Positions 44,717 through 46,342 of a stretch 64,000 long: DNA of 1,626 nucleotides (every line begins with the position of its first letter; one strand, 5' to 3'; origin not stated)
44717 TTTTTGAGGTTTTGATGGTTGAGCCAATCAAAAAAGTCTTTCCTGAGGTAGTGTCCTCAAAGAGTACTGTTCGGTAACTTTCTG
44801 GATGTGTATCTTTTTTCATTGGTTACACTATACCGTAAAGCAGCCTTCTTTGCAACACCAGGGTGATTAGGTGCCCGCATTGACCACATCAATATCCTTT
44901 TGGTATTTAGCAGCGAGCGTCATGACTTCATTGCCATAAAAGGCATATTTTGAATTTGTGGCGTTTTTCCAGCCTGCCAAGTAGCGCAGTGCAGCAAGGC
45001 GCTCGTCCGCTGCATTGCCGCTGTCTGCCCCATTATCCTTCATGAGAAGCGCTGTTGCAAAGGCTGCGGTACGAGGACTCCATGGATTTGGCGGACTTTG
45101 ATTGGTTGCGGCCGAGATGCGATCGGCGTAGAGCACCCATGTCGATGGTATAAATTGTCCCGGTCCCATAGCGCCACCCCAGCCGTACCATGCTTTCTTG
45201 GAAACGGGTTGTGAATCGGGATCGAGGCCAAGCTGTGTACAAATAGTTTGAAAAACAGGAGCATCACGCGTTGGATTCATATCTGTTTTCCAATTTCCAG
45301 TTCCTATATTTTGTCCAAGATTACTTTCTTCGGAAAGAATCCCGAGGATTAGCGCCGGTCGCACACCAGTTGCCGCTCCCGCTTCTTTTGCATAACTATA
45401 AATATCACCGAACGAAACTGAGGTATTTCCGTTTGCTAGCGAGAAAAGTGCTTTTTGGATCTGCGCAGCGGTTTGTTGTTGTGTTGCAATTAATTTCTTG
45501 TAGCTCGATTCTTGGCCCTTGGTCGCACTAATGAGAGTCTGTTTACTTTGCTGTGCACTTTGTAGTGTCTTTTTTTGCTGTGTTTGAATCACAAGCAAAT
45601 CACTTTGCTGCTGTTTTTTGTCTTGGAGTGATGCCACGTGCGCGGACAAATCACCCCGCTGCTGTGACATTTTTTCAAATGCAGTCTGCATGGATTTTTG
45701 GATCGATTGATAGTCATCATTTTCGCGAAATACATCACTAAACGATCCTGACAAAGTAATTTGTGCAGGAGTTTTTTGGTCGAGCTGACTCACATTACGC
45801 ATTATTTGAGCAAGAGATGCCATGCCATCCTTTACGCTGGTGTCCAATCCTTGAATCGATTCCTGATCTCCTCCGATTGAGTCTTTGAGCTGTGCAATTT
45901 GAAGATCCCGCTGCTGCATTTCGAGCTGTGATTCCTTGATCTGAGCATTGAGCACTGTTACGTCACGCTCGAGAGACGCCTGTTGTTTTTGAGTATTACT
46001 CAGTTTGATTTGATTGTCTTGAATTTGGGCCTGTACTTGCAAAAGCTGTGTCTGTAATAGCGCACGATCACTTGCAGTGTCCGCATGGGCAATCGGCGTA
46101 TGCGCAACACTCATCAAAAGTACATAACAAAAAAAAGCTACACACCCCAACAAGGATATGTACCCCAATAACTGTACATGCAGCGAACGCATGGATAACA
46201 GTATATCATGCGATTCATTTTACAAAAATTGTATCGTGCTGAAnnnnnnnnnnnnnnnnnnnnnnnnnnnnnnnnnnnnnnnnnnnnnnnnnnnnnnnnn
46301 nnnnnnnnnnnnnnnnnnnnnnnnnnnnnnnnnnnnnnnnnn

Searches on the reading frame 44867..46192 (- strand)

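Call 6: search_protein_families(library=pfam, proteins=[window:44867-46192:-], max_evalue=0.1)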
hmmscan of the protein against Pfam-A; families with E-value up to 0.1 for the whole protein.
window:44867-46192:- (441 aa): 2 families
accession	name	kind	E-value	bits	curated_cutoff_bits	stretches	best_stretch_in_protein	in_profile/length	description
PF25541.1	TBCA_PH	-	1.8e-05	24.9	27.8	1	30-105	53-128/139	PH domain-containing proteins, TBCA domain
PF13406.11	SLT_2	-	6e-05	22.8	24.3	1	263-357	72-171/292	Transglycosylase SLT domain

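Call 7: search_protein_families(library=ncbifam, proteins=[window:44867-46192:-], max_evalue=0.1)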
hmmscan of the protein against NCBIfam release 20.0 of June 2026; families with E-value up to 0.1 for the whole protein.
window:44867-46192:- (441 aa): 8 families
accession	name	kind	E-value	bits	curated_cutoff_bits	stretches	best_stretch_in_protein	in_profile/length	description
TIGR02169.1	SMC_prok_A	equivalog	8.3e-07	27.1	729.4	1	49-248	289-489/1165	chromosome segregation protein SMC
NF008029.0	PRK10760.1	equivalog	4.4e-06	25.9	449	1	173-394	45-268/359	lytic murein transglycosylase B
TIGR02168.1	SMC_prok_B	equivalog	1.5e-05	23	567.35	1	38-252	711-919/1181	chromosome segregation protein SMC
NF008644.1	PRK11637.1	equivalog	2e-05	23.8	270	1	47-233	3-190/385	murein hydrolase activator EnvC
NF045487.1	ASRP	equivalog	0.0032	16.1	300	1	42-140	356-454/593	archaea-specific SMC-related protein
TIGR04148.1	GG_samocin_CFB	equivalog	0.0043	16.3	300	1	105-236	140-267/411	radical SAM peptide maturase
NF003034.1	PRK03918.1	equivalog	0.011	13.7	700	1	49-252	201-396/878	DNA double-strand break repair ATPase Rad50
TIGR02282.1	MltB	equivalog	0.015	14.5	281.4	1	270-356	74-166/290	lytic murein transglycosylase B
